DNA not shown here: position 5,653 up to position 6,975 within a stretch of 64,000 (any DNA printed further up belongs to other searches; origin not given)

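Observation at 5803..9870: MoxR AAA+ / VWA / 340-aa partner triad with a paired palindromic operator: candidate NTP-dependent conflict (VMAP-type) system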

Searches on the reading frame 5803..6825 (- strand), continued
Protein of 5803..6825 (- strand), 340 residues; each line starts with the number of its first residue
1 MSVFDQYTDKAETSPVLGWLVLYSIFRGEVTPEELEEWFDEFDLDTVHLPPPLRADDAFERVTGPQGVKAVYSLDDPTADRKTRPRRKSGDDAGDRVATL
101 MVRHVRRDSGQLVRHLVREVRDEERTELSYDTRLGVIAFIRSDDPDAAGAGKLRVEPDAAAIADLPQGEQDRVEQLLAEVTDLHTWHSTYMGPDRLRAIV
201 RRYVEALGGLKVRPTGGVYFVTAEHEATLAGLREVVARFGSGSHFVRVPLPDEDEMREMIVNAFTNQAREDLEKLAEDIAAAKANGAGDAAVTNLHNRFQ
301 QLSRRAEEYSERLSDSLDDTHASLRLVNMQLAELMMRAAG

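Call 25: get_annotated_region(hit=H4, flank=20000)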
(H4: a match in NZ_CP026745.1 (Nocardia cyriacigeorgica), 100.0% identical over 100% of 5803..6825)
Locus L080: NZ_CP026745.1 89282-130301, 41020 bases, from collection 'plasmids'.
description: Nocardia cyriacigeorgica strain MDA3349 isolate MDA3349 ancestor plasmid p_unnamed, complete sequence
organism: Nocardia cyriacigeorgica (NCBI taxid 135487)
taxonomy: Bacteria; Actinomycetota; Actinomycetes; Mycobacteriales; Nocardiaceae; Nocardia; Nocardia cyriacigeorgica
host: -; source: Homo sapiens,laboratory; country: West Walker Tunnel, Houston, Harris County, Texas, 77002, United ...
typing (MOB-suite, as given by PLSDB): mobilizable; relaxase MOBP
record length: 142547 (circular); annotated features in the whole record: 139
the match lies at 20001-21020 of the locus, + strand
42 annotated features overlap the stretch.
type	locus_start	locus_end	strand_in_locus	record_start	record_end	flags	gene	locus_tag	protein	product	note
CDS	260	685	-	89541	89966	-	-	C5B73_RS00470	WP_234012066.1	helix-turn-helix transcriptional regulator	-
CDS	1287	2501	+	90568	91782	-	-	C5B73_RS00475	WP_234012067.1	hypothetical protein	-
CDS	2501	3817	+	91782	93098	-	-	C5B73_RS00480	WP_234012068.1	cutinase family protein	-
CDS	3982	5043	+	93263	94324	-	-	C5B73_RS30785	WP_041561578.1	NlpC/P60 family protein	-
CDS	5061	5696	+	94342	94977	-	-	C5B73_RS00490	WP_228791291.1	hypothetical protein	-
CDS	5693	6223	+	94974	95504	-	-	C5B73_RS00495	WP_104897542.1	hypothetical protein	-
CDS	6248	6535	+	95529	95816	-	-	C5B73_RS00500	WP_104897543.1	hypothetical protein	-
CDS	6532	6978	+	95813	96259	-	-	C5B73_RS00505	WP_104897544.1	hypothetical protein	-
CDS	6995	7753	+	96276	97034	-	-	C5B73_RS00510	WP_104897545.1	hypothetical protein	-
CDS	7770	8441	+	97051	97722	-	-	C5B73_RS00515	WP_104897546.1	hypothetical protein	-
CDS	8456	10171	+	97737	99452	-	-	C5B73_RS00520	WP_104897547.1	hypothetical protein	-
CDS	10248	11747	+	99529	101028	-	-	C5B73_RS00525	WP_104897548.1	SCO6880 family protein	-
CDS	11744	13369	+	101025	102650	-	-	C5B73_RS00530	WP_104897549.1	hypothetical protein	-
CDS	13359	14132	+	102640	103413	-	-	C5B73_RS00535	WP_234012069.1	hypothetical protein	-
CDS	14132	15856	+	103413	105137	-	-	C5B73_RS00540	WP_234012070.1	type IV secretory system conjugative DNA transfer family protein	-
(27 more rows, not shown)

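Call 26: get_annotated_region(hit=H2, flank=8000)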
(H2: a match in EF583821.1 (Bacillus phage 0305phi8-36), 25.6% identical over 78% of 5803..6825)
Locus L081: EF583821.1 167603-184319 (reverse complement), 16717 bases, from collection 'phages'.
description: Bacillus phage 0305phi8-36, complete genome.
organism: Bacillus phage 0305phi8-36 (NCBI taxid 458639)
taxonomy: Viruses; Duplodnaviria; Heunggongvirae; Uroviricota; Caudoviricetes
host: Bacillus thuringiensis; source: -; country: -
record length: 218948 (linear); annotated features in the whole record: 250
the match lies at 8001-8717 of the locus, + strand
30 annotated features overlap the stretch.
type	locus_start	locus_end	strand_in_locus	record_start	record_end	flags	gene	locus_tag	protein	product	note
CDS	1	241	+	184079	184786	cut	ORF062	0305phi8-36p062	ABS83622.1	enterotoxin/peptidoglycan binding protein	gp62; cell-wall binding protein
CDS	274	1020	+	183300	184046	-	ORF061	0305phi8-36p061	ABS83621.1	hypothetical protein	gp61; similar to BC1880 of bacteriophage phBC6A51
misc_feature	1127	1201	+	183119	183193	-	-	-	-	-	tRNA-like element detected by tRNAscan-SE: pseudo tRNA, Cove score-30.20, anticodon AAC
misc_feature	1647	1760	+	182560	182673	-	-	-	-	-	tRNA-like element detected by tRNAscan-SE: intron-containing Arg-tRNA, Cove score-22.40, anticodon-ACG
CDS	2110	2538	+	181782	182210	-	ORF060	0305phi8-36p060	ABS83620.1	hypothetical protein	gp60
CDS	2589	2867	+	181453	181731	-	ORF059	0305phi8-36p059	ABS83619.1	hypothetical protein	gp59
CDS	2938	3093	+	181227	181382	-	ORF058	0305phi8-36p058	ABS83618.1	hypothetical protein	gp58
CDS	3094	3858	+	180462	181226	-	ORF057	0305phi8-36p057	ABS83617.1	hypothetical protein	gp57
CDS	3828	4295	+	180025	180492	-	ORF056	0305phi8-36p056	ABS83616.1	hypothetical protein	gp56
CDS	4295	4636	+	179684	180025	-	ORF055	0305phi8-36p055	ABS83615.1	hypothetical protein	gp55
CDS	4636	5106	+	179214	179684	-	ORF054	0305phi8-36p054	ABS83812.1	hypothetical protein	gp54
CDS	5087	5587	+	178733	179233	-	ORF053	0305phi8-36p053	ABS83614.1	HTH type II transcriptional regulator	gp53; member of COG2378 family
CDS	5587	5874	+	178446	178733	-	ORF052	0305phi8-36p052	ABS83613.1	hypothetical protein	gp52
CDS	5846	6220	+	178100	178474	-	ORF051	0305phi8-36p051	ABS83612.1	hypothetical protein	gp51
CDS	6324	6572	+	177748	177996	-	ORF050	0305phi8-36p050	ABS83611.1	hypothetical protein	gp50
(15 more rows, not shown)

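Call 27: get_annotated_region(hit=H1, flank=8000)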
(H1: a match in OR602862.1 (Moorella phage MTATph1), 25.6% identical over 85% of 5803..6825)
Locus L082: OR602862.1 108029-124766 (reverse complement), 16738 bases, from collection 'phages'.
description: Moorella phage MTATph1, complete genome.
organism: Moorella phage MTATph1 (NCBI taxid 3090776)
taxonomy: Viruses; Duplodnaviria; Heunggongvirae; Uroviricota; Caudoviricetes
host: Moorella thermoacetica DSM 103132; source: -; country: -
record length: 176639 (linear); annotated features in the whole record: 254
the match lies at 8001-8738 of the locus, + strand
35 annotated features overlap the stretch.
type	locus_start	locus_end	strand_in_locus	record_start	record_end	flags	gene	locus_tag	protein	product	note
CDS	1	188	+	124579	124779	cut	-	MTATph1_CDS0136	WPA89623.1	hypothetical protein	-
CDS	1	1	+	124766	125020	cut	-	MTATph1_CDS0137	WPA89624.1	hypothetical protein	-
CDS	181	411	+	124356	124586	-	-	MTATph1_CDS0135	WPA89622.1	hypothetical protein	-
CDS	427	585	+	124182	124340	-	-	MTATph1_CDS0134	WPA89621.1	hypothetical protein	-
CDS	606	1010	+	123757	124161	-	-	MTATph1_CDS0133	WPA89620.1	hypothetical protein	-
CDS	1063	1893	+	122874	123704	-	-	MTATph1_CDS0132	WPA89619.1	hypothetical protein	-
CDS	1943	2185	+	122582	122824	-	-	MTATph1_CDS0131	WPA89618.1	hypothetical protein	-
CDS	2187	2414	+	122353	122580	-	-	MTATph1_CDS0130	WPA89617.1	hypothetical protein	-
CDS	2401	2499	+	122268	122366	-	-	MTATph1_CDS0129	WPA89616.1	hypothetical protein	-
CDS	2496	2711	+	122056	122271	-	-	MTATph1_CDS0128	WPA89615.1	hypothetical protein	-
CDS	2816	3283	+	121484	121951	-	-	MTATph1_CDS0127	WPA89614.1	hypothetical protein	-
CDS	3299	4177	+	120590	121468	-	-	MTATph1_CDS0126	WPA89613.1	hypothetical protein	-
CDS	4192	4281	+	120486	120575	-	-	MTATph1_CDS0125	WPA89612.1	hypothetical protein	-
CDS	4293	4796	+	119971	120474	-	-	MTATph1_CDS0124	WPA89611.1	hypothetical protein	-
CDS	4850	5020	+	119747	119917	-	-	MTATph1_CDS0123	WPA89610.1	hypothetical protein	-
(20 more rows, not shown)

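Call 40: search_solved_structures(query=A1, max_evalue=10)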
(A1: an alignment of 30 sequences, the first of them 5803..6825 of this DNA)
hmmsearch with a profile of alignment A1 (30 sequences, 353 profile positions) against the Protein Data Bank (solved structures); distinct sequences matched with E-value up to 10: 1.
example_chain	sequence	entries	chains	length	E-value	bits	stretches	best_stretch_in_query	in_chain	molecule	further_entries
3hq2_A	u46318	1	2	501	0.14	14.4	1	283-330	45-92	Bacillus subtilis M32 carboxypeptidase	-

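Call 45: search_protein_families(library=pfam, alignment_id=A3, max_evalue=0.00001)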
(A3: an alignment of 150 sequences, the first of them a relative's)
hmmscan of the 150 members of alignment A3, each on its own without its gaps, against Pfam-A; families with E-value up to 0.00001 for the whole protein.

A. member 1, L002:4280-5122:+ (280 aa): 1 family
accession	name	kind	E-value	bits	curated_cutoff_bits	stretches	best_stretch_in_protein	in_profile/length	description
PF00990.26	GGDEF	-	4e-25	88.9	23.8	1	78-199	3-133/161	Diguanylate cyclase, GGDEF domain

B. families by the number of members that match (of 150 scanned): 45 families (the first 25 are shown)
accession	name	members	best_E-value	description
PF00589.27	Phage_integrase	2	6.5e-16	Phage integrase family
PF13560.12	HTH_31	2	3.7e-11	Helix-turn-helix domain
PF01507.26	PAPS_reduct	2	3.1e-10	Phosphoadenosine phosphosulfate reductase domain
PF01381.28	HTH_3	2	4.3e-08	Helix-turn-helix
PF22555.1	DAM-like-phage1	1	6.9e-103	Phage DNA Adenine Methylase-like domain 1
PF23859.1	DpdA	1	1e-64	DeoxyPurine in DNA protein A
PF03721.20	UDPG_MGDP_dh_N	1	9.7e-57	UDP-glucose/GDP-mannose dehydrogenase family, NAD binding domain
PF22559.2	GNAT-phage-like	1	1.6e-53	Phage GNAT-like domain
PF09250.16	Prim-Pol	1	1.7e-40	Bifunctional DNA primase/polymerase, N-terminal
PF07799.17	DUF1643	1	2.2e-38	Protein of unknown function (DUF1643)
PF24831.1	DUF7715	1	5.1e-38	Domain of unknown function (DUF7715)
PF00069.31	Pkinase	1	9.1e-38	Protein kinase domain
PF01068.26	DNA_ligase_A_M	1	3.3e-37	ATP dependent DNA ligase domain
PF07714.23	PK_Tyr_Ser-Thr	1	1.1e-35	Protein tyrosine and serine/threonine kinase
PF04679.21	DNA_ligase_A_C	1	1.5e-30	ATP dependent DNA ligase C terminal region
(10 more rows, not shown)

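Call 55: search_protein_families(library=pfam, alignment_id=A4, max_evalue=0.00001)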
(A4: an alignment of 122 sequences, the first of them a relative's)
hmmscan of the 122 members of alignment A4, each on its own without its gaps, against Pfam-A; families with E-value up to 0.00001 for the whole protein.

A. member 1, L052:5529-5960:- (143 aa): 0 families

B. families by the number of members that match (of 122 scanned): 56 families (the first 25 are shown)
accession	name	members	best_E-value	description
PF03235.19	GmrSD_N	3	2.9e-17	GmrSD restriction endonuclease, N-terminal domain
PF00589.27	Phage_integrase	2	5.9e-34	Phage integrase family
PF14076.12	DUF4258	2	1.5e-12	Domain of unknown function (DUF4258)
PF01609.27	DDE_Tnp_1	2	3.4e-12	Transposase DDE domain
PF00482.28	T2SSF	2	5.7e-11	Type II secretion system (T2SS), protein F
PF00266.25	Aminotran_5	1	8.2e-67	Aminotransferase class-V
PF01758.21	SBF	1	3.3e-57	Sodium Bile acid symporter family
PF03466.25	LysR_substrate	1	5.7e-54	LysR substrate binding domain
PF12654.12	DUF3786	1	4.2e-50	Domain of unknown function (DUF3786)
PF04002.20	RadC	1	9.9e-44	RadC-like JAB domain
PF08780.16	NTase_sub_bind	1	1.7e-42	Nucleotidyltransferase substrate binding protein like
PF00370.27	FGGY_N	1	1.6e-40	FGGY family of carbohydrate kinases, N-terminal domain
PF06414.18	Zeta_toxin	1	3e-32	Zeta toxin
PF00239.26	Resolvase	1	5.4e-32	Resolvase, N terminal domain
PF02782.22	FGGY_C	1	5.6e-32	FGGY family of carbohydrate kinases, C-terminal domain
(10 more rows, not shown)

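Call 63: search_protein_families(library=phrogs, alignment_id=A3, max_evalue=0.00001)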
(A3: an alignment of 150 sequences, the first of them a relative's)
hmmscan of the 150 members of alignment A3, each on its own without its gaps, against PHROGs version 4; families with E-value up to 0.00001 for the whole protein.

A. member 1, L002:4280-5122:+ (280 aa): 7 families
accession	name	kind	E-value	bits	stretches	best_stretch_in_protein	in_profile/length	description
phrog_5594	-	unknown function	1.9e-32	113.9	1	75-239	357-511/528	-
phrog_9661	-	unknown function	6.8e-22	79.2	1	75-241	115-272/274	-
phrog_14602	-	unknown function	2.9e-21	76.8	1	69-239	171-332/336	-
phrog_11823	-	unknown function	4.9e-21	75.8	1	77-246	263-426/693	-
phrog_8342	-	unknown function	2.8e-13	50.5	1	78-182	250-357/407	-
phrog_26035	-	unknown function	1.4e-11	45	1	78-197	300-413/446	-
phrog_34213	-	unknown function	3.3e-11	43.9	1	101-157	331-387/472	-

B. families by the number of members that match (of 150 scanned): 67 families (the first 25 are shown)
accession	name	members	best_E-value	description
phrog_424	-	4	2e-24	phosphoadenosine phosphosulfate reductase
phrog_1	-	3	1.5e-26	integrase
phrog_216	-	3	3.5e-18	integrase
phrog_5823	-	2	4.8e-73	transcriptional regulator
phrog_310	-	2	3.5e-54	transposase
phrog_5855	-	2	9.2e-42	-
phrog_8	-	2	5.8e-10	transcriptional regulator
phrog_4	-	2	1.8e-09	transcriptional repressor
phrog_2302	-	2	2.7e-09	phosphoadenosine phosphosulfate reductase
phrog_7241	-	2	6.8e-07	transcriptional regulator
phrog_7858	-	1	1.6e-86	-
phrog_9148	-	1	2.9e-86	UDP-glucose dehydrogenase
phrog_1279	-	1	2.1e-68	queuine tRNA-ribosyltransferase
phrog_412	-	1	1.1e-66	exonuclease VIII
phrog_10886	-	1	3e-60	transcriptional regulator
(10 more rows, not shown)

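Call 64: search_protein_representatives(alignment_id=A1)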
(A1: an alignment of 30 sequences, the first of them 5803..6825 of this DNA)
Query: 30 sequences, 353 profile positions. Proteins with E-value up to 0.001 (for the whole library): 2156; up to 1e-10: 1058; up to 1e-30: 204. The best 150 are listed.
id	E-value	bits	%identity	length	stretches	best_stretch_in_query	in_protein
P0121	5.6e-145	499.2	-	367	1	15-352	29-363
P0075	2.1e-142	490.7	-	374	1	8-352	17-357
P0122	2.4e-141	487.2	-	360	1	9-351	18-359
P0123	1.9e-139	481.0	-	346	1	8-351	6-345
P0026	2.4e-133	460.9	-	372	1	6-350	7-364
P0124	1.1e-132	458.7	-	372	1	8-350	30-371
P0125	1.7e-130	451.6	-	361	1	9-349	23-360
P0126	5.5e-128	443.3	-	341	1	12-350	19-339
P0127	4.3e-125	433.8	-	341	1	14-351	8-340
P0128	2.8e-118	411.4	-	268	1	97-352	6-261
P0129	5.8e-117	407.0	-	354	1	6-350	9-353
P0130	2.9e-113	394.9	-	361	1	7-349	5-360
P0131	2.9e-112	391.6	-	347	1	9-351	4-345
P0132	1.4e-110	386.1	-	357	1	9-349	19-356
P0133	3.6e-108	378.1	-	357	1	1-351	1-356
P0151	5.0e-66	239.5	-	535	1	7-350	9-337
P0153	6.6e-63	229.2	-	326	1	14-340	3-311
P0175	3.3e-50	187.5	-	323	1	14-349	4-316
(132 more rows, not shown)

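Call 65: find_encoding_contigs(protein=P0153, flank=10000, max_places=4)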
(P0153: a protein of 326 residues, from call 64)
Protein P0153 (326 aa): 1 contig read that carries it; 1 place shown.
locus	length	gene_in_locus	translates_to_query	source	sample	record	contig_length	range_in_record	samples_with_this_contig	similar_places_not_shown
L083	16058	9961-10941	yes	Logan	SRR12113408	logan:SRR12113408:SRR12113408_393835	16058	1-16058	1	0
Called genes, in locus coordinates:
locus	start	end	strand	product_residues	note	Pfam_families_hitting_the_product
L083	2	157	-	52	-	?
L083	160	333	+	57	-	-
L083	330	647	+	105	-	-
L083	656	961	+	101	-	-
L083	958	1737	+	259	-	-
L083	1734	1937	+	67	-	-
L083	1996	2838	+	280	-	-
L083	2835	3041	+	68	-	-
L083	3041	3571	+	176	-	-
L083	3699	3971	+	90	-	-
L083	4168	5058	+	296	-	PF01068:DNA_ligase_A_M, PF04679:DNA_ligase_A_C (faint)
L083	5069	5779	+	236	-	-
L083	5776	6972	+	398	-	PF20030:bpMoxR, PF07728:AAA_5, PF17868:AAA_lid_8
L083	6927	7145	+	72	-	-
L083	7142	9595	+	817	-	-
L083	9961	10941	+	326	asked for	PF20529:DUF6744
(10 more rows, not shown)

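Call 66: find_encoding_contigs(protein=P0020, flank=10000, max_places=3)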
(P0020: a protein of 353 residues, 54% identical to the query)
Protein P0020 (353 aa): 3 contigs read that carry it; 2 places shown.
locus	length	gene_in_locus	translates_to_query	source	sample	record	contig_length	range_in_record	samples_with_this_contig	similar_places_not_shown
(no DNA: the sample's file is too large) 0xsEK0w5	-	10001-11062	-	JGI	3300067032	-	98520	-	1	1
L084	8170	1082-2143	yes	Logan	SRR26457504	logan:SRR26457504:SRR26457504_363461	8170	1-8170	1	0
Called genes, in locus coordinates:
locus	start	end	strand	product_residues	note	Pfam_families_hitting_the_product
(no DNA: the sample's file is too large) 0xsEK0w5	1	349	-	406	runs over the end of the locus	PF01381:HTH_3, PF12844:HTH_19 (weak), PF13443:HTH_26 (weak), PF13560:HTH_31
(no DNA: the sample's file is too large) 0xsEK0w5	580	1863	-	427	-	PF01381:HTH_3 (weak), PF12844:HTH_19 (weak), PF13560:HTH_31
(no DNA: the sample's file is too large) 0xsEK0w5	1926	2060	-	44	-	-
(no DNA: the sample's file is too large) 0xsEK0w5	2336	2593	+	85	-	-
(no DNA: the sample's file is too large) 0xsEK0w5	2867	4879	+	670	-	-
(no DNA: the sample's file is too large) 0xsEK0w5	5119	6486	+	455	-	-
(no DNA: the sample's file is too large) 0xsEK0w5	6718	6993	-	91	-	-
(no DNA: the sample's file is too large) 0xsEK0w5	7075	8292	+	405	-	PF20030:bpMoxR, PF07728:AAA_5, PF17868:AAA_lid_8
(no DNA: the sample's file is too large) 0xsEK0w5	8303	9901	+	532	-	PF13519:VWA_2 (weak)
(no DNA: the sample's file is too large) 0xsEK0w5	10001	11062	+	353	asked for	PF20529:DUF6744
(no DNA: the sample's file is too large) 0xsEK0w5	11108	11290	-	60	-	-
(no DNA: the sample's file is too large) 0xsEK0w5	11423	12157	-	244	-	-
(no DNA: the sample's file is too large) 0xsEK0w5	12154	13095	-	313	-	PF02374:ArsA_ATPase (weak), PF06564:CBP_BcsQ, PF09140:MipZ (faint), PF10609:ParA, PF13614:AAA_31, PF01656:CbiA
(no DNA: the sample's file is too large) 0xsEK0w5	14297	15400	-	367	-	-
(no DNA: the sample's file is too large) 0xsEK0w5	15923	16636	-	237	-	-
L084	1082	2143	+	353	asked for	PF20529:DUF6744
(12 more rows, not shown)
